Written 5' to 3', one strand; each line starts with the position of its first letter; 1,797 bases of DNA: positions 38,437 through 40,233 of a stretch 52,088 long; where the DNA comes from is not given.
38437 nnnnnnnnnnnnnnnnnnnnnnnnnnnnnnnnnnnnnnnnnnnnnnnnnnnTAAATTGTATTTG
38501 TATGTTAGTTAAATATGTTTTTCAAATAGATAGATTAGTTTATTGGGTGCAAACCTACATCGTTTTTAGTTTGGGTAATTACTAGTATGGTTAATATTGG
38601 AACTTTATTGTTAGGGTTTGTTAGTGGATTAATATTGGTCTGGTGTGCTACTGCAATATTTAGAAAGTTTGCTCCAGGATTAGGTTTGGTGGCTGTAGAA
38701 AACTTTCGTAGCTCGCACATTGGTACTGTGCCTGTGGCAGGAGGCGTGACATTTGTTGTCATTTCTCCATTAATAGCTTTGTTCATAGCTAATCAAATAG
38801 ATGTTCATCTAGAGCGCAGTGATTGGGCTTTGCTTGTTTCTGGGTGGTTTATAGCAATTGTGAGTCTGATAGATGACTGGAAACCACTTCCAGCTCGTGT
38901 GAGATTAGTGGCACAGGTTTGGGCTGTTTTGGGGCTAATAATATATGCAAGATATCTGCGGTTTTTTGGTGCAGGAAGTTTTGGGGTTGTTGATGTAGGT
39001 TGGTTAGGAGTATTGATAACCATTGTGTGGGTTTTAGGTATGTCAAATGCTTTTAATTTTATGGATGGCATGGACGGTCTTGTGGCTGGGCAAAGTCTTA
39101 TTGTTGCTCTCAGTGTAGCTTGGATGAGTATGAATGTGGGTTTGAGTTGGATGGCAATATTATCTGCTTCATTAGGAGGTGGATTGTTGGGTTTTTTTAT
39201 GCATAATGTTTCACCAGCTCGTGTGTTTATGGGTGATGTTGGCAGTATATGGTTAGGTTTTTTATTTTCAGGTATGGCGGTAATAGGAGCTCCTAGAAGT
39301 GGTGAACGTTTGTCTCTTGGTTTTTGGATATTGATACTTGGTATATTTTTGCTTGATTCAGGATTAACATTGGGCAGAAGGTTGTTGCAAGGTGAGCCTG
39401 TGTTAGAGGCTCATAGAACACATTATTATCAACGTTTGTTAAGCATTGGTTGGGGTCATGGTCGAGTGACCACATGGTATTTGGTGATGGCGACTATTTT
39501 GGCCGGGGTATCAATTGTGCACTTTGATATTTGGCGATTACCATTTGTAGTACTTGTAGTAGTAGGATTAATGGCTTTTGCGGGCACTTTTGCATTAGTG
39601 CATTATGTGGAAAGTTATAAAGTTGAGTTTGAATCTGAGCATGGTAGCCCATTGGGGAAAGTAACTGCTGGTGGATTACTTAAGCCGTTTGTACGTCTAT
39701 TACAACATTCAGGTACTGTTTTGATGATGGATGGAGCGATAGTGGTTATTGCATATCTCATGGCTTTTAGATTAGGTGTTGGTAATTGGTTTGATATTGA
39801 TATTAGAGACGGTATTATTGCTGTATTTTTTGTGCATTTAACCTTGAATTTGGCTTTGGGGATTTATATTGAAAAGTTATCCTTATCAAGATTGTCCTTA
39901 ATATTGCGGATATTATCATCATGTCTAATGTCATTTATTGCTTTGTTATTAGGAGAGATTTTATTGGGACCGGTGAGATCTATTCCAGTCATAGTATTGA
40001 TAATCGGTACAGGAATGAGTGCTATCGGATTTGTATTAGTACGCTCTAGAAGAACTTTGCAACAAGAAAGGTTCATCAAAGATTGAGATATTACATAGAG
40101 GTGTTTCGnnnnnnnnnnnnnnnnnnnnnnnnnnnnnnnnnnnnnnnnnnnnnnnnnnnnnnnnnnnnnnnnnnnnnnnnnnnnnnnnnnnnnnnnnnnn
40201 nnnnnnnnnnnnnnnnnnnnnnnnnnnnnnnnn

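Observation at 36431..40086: Permuted PGT / CapD(PglF, WbpM) architecture: PGT, then a soluble dehydratase-like domain, then a second PGT fused to the 4-TM domain that normally belongs to the dehydratase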

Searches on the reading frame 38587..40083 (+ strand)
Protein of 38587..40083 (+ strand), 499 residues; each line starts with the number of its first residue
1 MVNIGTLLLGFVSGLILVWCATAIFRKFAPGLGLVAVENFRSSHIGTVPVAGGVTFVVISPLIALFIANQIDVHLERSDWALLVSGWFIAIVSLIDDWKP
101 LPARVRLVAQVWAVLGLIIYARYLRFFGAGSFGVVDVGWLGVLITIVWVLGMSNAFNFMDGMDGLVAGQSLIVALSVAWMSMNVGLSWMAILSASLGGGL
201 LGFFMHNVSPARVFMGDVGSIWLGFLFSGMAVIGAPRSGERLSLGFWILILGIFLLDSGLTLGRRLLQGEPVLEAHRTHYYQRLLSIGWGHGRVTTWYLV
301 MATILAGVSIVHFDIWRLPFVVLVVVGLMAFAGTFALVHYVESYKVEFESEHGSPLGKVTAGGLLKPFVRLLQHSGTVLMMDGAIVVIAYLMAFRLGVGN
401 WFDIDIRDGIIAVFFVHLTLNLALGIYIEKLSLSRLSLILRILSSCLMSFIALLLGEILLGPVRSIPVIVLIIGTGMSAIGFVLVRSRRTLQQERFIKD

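Call 3: search_protein_families(library=pfam, proteins=[window:38587-40083:+], max_evalue=1)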
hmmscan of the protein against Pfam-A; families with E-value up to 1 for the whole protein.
window:38587-40083:+ (499 aa): 1 family
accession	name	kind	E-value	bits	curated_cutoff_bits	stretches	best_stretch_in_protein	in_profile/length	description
PF00953.26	Glycos_transf_4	-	1.1e-33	117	27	1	81-234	3-159/160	Glycosyl transferase family 4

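Call 4: search_protein_families(library=ncbifam, proteins=[window:38587-40083:+], max_evalue=1)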
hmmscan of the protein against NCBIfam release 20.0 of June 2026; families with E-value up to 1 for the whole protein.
window:38587-40083:+ (499 aa): 4 families
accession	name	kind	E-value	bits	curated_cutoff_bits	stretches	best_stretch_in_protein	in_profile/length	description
TIGR02380.1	ECA_wecA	exception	3.9e-26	92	326.05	1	15-342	8-337/346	UDP-N-acetylglucosamine--undecaprenyl-phosphate N-acetylglucosaminephosphotransferase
NF053644.1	MraY_archaea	equivalog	5e-15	55.7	450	1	130-235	171-276/340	pseudomurein biosynthesis MraY family phospho-N-acetylmuramoyl-pentapeptide-transferase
TIGR00445.1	mraY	equivalog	2.3e-14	53.6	192.05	1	47-310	34-315/321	phospho-N-acetylmuramoyl-pentapeptide-transferase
NF009248.0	PRK12600.1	equivalog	0.16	12.2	97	1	313-346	55-87/94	Na(+)/H(+) antiporter subunit F1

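Call 8: find_homologous_proteins(query=window:38587-40083:+, max_evalue=0.00001)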
Query window:38587-40083:+ (499 aa): 1128 proteins with E <= 0.00001 among 8000 candidates; the best 120 are listed.
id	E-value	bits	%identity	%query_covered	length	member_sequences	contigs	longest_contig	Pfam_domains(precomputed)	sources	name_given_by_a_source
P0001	0.0e+0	1064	100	100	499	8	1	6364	PF00953.27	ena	-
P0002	1.7e-219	748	69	98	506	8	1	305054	PF00953.27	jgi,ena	-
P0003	8.0e-217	739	68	99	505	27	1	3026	PF00953.27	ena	-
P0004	5.4e-216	737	69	98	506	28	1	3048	PF00953.27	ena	-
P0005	1.2e-213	729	68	98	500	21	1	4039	PF00953.27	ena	-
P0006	2.1e-213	728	68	98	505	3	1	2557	PF00953.27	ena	-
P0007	1.6e-195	669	64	98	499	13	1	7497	PF00953.27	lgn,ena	-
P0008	8.1e-192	657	63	99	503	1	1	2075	PF00953.27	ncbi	-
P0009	7.4e-190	650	62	99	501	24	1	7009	PF00953.27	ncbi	-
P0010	2.1e-188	646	61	98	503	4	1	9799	PF00953.27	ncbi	-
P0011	3.1e-188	645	63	95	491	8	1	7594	PF00953.27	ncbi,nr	ncbi:MAG: glycosyltransferase family 4 protein [Anaerolineales bacterium]|nr:glycosyltransferase fam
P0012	3.1e-185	635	62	99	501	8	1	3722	PF00953.27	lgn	-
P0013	8.5e-171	588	56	98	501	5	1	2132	PF00953.27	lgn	-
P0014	6.4e-169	581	57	95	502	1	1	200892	PF00953.27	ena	-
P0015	4.5e-148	513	52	97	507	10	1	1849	PF00953.27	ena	-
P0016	2.2e-129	451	70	59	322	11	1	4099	PF00953.27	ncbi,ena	-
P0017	4.7e-118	414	67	54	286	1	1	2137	PF00953.27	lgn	-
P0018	4.3e-102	361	60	57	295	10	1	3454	PF00953.27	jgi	-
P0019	1.8e-97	346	53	61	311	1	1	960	PF00953.27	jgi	-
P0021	5.5e-64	235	44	60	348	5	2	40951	PF00953.27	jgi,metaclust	metaclust:\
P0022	3.3e-45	173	39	56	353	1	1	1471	PF00953.27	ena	-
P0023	5.4e-45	173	38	59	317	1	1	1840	PF00953.27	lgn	-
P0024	1.9e-44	171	37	58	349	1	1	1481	PF00953.27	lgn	-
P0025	2.4e-44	170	38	57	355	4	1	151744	PF00953.27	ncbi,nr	ncbi:MAG: glycosyltransferase family 4 protein [Acidobacteriota bacterium]|nr:glycosyltransferase fa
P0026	1.0e-41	162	36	53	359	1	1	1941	PF00953.27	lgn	-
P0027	1.8e-41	161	39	57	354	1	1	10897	PF00953.27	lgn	-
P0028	1.6e-40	158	36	57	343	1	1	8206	PF00953.27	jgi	jgi:UDP-N-acetylmuramyl pentapeptide phosphotransferase/UDP-N-acetylglucosamine-1-phosphate transfer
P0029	3.3e-40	157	35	66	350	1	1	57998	PF00953.27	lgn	-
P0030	3.7e-40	157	36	56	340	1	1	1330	PF00953.27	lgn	-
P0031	6.3e-40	156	37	60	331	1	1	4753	PF00953.27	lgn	-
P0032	1.6e-39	155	39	56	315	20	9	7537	PF00953.27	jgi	jgi:UDP-N-acetylmuramyl pentapeptide phosphotransferase/UDP-N-acetylglucosamine-1-phosphate transfer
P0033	1.5e-38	151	33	61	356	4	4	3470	PF00953.27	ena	-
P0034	6.3e-38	149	36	52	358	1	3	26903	PF00953.27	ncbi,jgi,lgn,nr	ncbi:MAG: undecaprenyl/decaprenyl-phosphate alpha-N-acetylglucosaminyl 1-phosphate transferase [Desu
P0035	1.0e-37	149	35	61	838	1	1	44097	PF13727.13,PF00953.27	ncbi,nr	ncbi:MAG: hypothetical protein JXB45_05465 [Candidatus Krumholzibacteriota bacterium]|nr:hypothetica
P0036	1.3e-37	148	35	55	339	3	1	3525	PF00953.27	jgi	jgi:Fuc2NAc and GlcNAc transferase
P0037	2.2e-37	148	39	55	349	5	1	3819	PF00953.27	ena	-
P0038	2.6e-37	147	40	57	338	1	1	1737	PF00953.27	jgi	jgi:Fuc2NAc and GlcNAc transferase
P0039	2.7e-37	147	35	55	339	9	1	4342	PF00953.27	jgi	jgi:Fuc2NAc and GlcNAc transferase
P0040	2.9e-37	147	36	54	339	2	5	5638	PF00953.27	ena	-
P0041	6.3e-37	146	37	54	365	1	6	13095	PF00953.27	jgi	jgi:UDP-N-acetylmuramyl pentapeptide phosphotransferase/UDP-N-acetylglucosamine-1-phosphate transfer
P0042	8.4e-37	146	37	53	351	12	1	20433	PF00953.27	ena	-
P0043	1.4e-36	145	35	63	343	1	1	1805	PF00953.27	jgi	jgi:UDP-N-acetylmuramyl pentapeptide phosphotransferase/UDP-N-acetylglucosamine-1-phosphate transfer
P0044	3.4e-36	144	36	59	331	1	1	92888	PF00953.27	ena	-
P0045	8.5e-36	142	37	56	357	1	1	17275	PF00953.27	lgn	-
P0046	8.6e-36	142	33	59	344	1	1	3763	PF00953.27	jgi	jgi:UDP-GlcNAc:undecaprenyl-phosphate GlcNAc-1-phosphate transferase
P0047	9.0e-36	142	34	61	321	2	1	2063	PF00953.27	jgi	jgi:Fuc2NAc and GlcNAc transferase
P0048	1.2e-35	142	34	52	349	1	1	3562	PF00953.27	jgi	jgi:UDP-N-acetylmuramyl pentapeptide phosphotransferase/UDP-N-acetylglucosamine-1-phosphate transfer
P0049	1.5e-35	141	38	60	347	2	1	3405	PF00953.27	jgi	jgi:Fuc2NAc and GlcNAc transferase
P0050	1.6e-35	141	32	60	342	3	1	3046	PF00953.27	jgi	jgi:UDP-N-acetylmuramyl pentapeptide phosphotransferase/UDP-N-acetylglucosamine-1-phosphate transfer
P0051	2.2e-35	141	35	61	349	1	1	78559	PF00953.27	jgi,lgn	-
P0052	2.7e-35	141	37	64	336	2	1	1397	PF00953.27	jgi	jgi:Fuc2NAc and GlcNAc transferase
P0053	2.7e-35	141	35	56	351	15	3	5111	PF00953.27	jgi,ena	jgi:UDP-N-acetylmuramyl pentapeptide phosphotransferase/UDP-N-acetylglucosamine-1-phosphate transfer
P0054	3.7e-35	140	35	60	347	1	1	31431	PF00953.27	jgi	jgi:UDP-N-acetylmuramyl pentapeptide phosphotransferase/UDP-N-acetylglucosamine-1-phosphate transfer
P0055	4.5e-35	140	35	63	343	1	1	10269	PF00953.27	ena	-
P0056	5.7e-35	140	38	55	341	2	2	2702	PF00953.27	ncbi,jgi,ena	jgi:Fuc2NAc and GlcNAc transferase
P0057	6.2e-35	139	32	61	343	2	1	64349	PF00953.27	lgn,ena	-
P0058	9.6e-35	139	33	58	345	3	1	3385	PF00953.27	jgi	-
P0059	9.6e-35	139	36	43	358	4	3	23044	PF00953.27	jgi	-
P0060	1.0e-34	139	34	57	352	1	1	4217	PF00953.27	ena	-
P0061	1.1e-34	139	36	66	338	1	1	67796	PF00953.27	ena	-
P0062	1.1e-34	139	34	65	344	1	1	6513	PF00953.27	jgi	jgi:UDP-N-acetylmuramyl pentapeptide phosphotransferase/UDP-N-acetylglucosamine-1-phosphate transfer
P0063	1.5e-34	138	31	58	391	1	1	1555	PF00953.27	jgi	jgi:UDP-GlcNAc:undecaprenyl-phosphate GlcNAc-1-phosphate transferase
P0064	1.9e-34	138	32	65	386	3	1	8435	PF00953.27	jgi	jgi:UDP-GlcNAc:undecaprenyl-phosphate GlcNAc-1-phosphate transferase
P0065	2.7e-34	137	36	62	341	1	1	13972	PF00953.27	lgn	-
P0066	2.8e-34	137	34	60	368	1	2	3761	PF00953.27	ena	-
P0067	5.0e-34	136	33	56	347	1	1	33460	PF00953.27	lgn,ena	-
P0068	5.3e-34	136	36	59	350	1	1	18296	PF00953.27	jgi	jgi:UDP-N-acetylmuramyl pentapeptide phosphotransferase/UDP-N-acetylglucosamine-1-phosphate transfer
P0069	6.1e-34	136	37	55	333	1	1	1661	PF00953.27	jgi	jgi:UDP-N-acetylmuramyl pentapeptide phosphotransferase/UDP-N-acetylglucosamine-1-phosphate transfer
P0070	6.9e-34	136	38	53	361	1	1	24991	PF00953.27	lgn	-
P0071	1.1e-33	135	37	53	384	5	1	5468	PF00953.27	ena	-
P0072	1.4e-33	135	33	54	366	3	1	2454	PF00953.27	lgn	-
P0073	1.8e-33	135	31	58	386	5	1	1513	PF00953.27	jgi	jgi:UDP-GlcNAc:undecaprenyl-phosphate GlcNAc-1-phosphate transferase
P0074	1.8e-33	135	36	53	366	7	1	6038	PF00953.27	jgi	jgi:UDP-N-acetylmuramyl pentapeptide phosphotransferase/UDP-N-acetylglucosamine-1-phosphate transfer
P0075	2.3e-33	134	31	57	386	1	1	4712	PF00953.27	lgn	-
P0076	2.3e-33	134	35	43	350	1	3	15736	PF00953.27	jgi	jgi:UDP-N-acetylmuramyl pentapeptide phosphotransferase/UDP-N-acetylglucosamine-1-phosphate transfer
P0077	2.7e-33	134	31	58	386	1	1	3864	PF00953.27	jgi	jgi:UDP-GlcNAc:undecaprenyl-phosphate GlcNAc-1-phosphate transferase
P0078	2.9e-33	134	35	55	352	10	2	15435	PF00953.27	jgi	-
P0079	3.0e-33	134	36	55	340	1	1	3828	PF00953.27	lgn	-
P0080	4.1e-33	133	30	61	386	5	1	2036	PF00953.27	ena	-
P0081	4.4e-33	133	34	58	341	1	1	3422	PF00953.27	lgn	-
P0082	4.5e-33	133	34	45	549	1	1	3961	PF00953.27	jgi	jgi:UDP-GlcNAc:undecaprenyl-phosphate GlcNAc-1-phosphate transferase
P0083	4.9e-33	133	39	52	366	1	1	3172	PF00953.27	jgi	jgi:UDP-N-acetylmuramyl pentapeptide phosphotransferase/UDP-N-acetylglucosamine-1-phosphate transfer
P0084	7.1e-33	133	36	59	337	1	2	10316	PF00953.27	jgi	jgi:Fuc2NAc and GlcNAc transferase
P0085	8.7e-33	132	36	54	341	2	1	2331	PF00953.27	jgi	jgi:Fuc2NAc and GlcNAc transferase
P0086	9.7e-33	132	31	58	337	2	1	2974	PF00953.27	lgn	-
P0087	1.0e-32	132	37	53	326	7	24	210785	PF00953.27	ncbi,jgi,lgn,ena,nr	ncbi:MAG TPA: hypothetical protein DCY55_00105 [Gammaproteobacteria bacterium]|jgi:UDP-N-acetylmuram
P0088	1.4e-32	132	34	57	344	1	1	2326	PF00953.27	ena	-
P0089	1.4e-32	132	36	59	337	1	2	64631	PF00953.27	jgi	jgi:Fuc2NAc and GlcNAc transferase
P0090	1.5e-32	132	38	53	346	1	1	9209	PF00953.27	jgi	jgi:Fuc2NAc and GlcNAc transferase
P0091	1.5e-32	132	37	56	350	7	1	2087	PF00953.27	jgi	jgi:Fuc2NAc and GlcNAc transferase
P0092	1.6e-32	131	36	59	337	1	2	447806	PF00953.27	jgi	jgi:Fuc2NAc and GlcNAc transferase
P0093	1.8e-32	131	37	57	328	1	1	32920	PF00953.27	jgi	jgi:Fuc2NAc and GlcNAc transferase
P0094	1.9e-32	131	36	59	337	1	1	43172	PF00953.27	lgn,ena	-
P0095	2.6e-32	131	40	55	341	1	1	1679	PF00953.27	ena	-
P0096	2.8e-32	131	36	54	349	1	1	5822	PF00953.27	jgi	jgi:Fuc2NAc and GlcNAc transferase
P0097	3.1e-32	131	31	57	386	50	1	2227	PF00953.27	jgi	-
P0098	3.2e-32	131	30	58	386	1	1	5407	PF00953.27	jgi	jgi:UDP-GlcNAc:undecaprenyl-phosphate/decaprenyl-phosphate GlcNAc-1-phosphate transferase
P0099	3.2e-32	130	36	55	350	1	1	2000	PF00953.27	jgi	jgi:Fuc2NAc and GlcNAc transferase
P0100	3.2e-32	130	35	54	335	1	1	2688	PF00953.27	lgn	-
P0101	3.3e-32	130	33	55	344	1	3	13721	PF00953.27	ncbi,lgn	-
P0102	3.7e-32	130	34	59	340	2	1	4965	PF00953.27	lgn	-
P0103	3.8e-32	130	30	58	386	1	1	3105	PF00953.27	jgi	jgi:UDP-GlcNAc:undecaprenyl-phosphate GlcNAc-1-phosphate transferase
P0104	4.0e-32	130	30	58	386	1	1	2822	PF00953.27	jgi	jgi:UDP-GlcNAc:undecaprenyl-phosphate/decaprenyl-phosphate GlcNAc-1-phosphate transferase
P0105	4.0e-32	130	37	55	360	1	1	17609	PF00953.27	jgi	jgi:Fuc2NAc and GlcNAc transferase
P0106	4.4e-32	130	30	58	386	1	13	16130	PF00953.27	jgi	jgi:UDP-GlcNAc:undecaprenyl-phosphate/decaprenyl-phosphate GlcNAc-1-phosphate transferase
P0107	4.8e-32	130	35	65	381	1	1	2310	PF00953.27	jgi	jgi:Fuc2NAc and GlcNAc transferase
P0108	4.9e-32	130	30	58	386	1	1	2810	PF00953.27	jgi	jgi:UDP-GlcNAc:undecaprenyl-phosphate/decaprenyl-phosphate GlcNAc-1-phosphate transferase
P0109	5.2e-32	130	33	57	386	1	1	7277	PF00953.27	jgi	jgi:UDP-GlcNAc:undecaprenyl-phosphate GlcNAc-1-phosphate transferase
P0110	5.4e-32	130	37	57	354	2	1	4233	PF00953.27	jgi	jgi:Fuc2NAc and GlcNAc transferase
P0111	5.5e-32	130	37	55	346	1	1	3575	PF00953.27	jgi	jgi:Fuc2NAc and GlcNAc transferase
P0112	6.1e-32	130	36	55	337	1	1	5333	PF00953.27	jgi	jgi:Fuc2NAc and GlcNAc transferase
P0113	6.4e-32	129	36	61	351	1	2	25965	PF00953.27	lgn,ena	-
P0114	7.9e-32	129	31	58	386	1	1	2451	PF00953.27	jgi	jgi:UDP-GlcNAc:undecaprenyl-phosphate/decaprenyl-phosphate GlcNAc-1-phosphate transferase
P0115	8.4e-32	129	37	55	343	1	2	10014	PF00953.27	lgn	-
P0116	9.1e-32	129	37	59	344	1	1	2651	PF00953.27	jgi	jgi:UDP-N-acetylmuramyl pentapeptide phosphotransferase/UDP-N-acetylglucosamine-1-phosphate transfer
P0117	9.1e-32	129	40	41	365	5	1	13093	PF00953.27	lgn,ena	-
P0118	1.2e-31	129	37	55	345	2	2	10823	PF00953.27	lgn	-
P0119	1.2e-31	129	40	55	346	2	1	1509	PF00953.27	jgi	jgi:Fuc2NAc and GlcNAc transferase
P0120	1.3e-31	128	36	65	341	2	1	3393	PF00953.27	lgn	-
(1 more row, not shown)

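Call 10: find_encoding_contigs(protein=P0002, flank=10000, max_places=3)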
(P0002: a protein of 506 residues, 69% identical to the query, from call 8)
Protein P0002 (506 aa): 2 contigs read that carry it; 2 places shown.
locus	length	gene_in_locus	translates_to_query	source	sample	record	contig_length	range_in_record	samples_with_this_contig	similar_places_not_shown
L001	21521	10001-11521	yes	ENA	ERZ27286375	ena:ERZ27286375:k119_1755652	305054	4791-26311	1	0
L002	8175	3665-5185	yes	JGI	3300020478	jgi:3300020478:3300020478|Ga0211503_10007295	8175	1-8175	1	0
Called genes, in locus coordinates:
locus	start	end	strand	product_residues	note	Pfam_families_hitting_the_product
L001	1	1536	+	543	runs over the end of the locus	PF13231:PMT_2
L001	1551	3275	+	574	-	PF02543:Carbam_trans_N, PF00814:TsaD (faint), PF16861:Carbam_trans_C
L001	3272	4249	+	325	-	PF01073:3Beta_HSD, PF01370:Epimerase, PF02719:Polysacc_synt_2 (faint), PF04321:RmlD_sub_bind, PF16363:GDP_Man_Dehyd, PF07993:NAD_binding_4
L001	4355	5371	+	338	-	PF00106:adh_short (weak), PF01073:3Beta_HSD, PF01370:Epimerase, PF04321:RmlD_sub_bind, PF05368:NmrA (weak), PF07993:NAD_binding_4 (weak), PF16363:GDP_Man_Dehyd, PF13460:NAD_binding_10 (weak), +1 more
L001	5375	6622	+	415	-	PF13439:Glyco_transf_4, PF13579:Glyco_trans_4_4, PF00534:Glycos_transf_1, PF13692:Glyco_trans_1_4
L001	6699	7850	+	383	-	PF13472:Lipase_GDSL_2 (faint)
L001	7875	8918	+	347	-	PF00953:Glycos_transf_4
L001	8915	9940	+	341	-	PF01073:3Beta_HSD, PF01370:Epimerase, PF02719:Polysacc_synt_2, PF04321:RmlD_sub_bind, PF07993:NAD_binding_4 (faint), PF08659:KR (weak), PF16363:GDP_Man_Dehyd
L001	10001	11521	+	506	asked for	PF00953:Glycos_transf_4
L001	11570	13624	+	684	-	-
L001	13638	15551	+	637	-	PF13522:GATase_6, PF12481:DUF3700 (weak), PF13537:GATase_7, PF00733:Asn_synthase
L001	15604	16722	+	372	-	PF01041:DegT_DnrJ_EryC1, PF01212:Beta_elim_lyase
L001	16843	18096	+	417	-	PF08421:Methyltransf_13, PF13489:Methyltransf_23, PF08241:Methyltransf_11 (weak), PF08242:Methyltransf_12 (faint), PF08484:Methyltransf_14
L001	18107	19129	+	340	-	PF01073:3Beta_HSD, PF01370:Epimerase, PF03435:Sacchrp_dh_NADP (faint), PF04321:RmlD_sub_bind (weak), PF16363:GDP_Man_Dehyd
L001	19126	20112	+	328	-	PF01073:3Beta_HSD, PF01370:Epimerase, PF02719:Polysacc_synt_2, PF04321:RmlD_sub_bind, PF07993:NAD_binding_4, PF16363:GDP_Man_Dehyd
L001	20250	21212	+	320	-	PF01370:Epimerase, PF02719:Polysacc_synt_2, PF04321:RmlD_sub_bind, PF01073:3Beta_HSD, PF07993:NAD_binding_4, PF13460:NAD_binding_10, PF16363:GDP_Man_Dehyd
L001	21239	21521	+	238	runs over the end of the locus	PF02353:CMAS (weak), PF13489:Methyltransf_23, PF13847:Methyltransf_31, PF08241:Methyltransf_11, PF08242:Methyltransf_12, PF13649:Methyltransf_25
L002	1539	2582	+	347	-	PF00953:Glycos_transf_4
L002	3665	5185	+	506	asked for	PF00953:Glycos_transf_4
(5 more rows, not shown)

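Call 11: find_encoding_contigs(protein=P0014, flank=10000, max_places=3)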
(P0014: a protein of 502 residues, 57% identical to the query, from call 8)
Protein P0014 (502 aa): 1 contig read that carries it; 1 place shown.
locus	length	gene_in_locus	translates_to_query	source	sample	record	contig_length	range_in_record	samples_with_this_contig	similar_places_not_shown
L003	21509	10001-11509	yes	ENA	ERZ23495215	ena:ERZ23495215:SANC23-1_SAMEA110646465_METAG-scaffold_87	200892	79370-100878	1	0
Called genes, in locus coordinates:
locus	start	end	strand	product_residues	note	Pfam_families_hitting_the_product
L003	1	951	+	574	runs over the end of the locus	PF02543:Carbam_trans_N, PF16861:Carbam_trans_C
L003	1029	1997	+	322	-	PF01073:3Beta_HSD, PF01370:Epimerase, PF16363:GDP_Man_Dehyd, PF04321:RmlD_sub_bind, PF07993:NAD_binding_4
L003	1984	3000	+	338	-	PF01073:3Beta_HSD, PF01370:Epimerase, PF02719:Polysacc_synt_2 (faint), PF04321:RmlD_sub_bind, PF07993:NAD_binding_4 (weak), PF16363:GDP_Man_Dehyd, PF13460:NAD_binding_10 (weak)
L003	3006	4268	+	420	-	PF13439:Glyco_transf_4, PF13579:Glyco_trans_4_4, PF00534:Glycos_transf_1, PF13692:Glyco_trans_1_4, PF13524:Glyco_trans_1_2 (faint)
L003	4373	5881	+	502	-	-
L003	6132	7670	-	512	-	-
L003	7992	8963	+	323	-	PF00953:Glycos_transf_4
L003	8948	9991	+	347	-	PF01073:3Beta_HSD, PF01370:Epimerase, PF02719:Polysacc_synt_2, PF04321:RmlD_sub_bind, PF07993:NAD_binding_4 (faint), PF08659:KR (weak), PF16363:GDP_Man_Dehyd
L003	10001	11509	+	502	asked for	PF00953:Glycos_transf_4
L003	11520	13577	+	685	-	-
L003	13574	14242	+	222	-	PF17836:PglD_N (faint), PF21711:DCTN5, PF25087:GMPPB_C (weak), PF00132:Hexapep (weak), PF25084:LbH_EIF2B (weak), PF00132:Hexapep, PF14602:Hexapep_2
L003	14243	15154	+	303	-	-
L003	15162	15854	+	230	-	PF08889:WbqC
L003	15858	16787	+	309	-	PF00535:Glycos_transf_2, PF13641:Glyco_tranf_2_3 (weak)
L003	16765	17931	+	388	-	PF01041:DegT_DnrJ_EryC1, PF00155:Aminotran_1_2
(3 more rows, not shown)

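Call 18: search_protein_families(library=pfam, proteins=[P0035, P0082], max_evalue=0.1)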
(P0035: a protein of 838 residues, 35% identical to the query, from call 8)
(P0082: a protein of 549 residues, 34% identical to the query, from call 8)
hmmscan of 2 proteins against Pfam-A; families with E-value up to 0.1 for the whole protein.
P0035 (838 aa): 3 families
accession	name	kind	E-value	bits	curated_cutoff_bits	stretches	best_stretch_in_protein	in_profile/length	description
PF00953.26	Glycos_transf_4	-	2.2e-41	141.9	27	1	79-232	3-159/160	Glycosyl transferase family 4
PF13727.12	CoA_binding_3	-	2e-10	41.4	25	1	402-548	4-147/175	CoA-binding domain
PF17836.7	PglD_N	-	0.036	15.1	23.4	1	483-533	3-49/78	PglD N-terminal domain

P0082 (549 aa): 1 family
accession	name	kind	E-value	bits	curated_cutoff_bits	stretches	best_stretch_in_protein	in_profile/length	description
PF00953.26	Glycos_transf_4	-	7.4e-41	140.2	27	1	88-242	2-159/160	Glycosyl transferase family 4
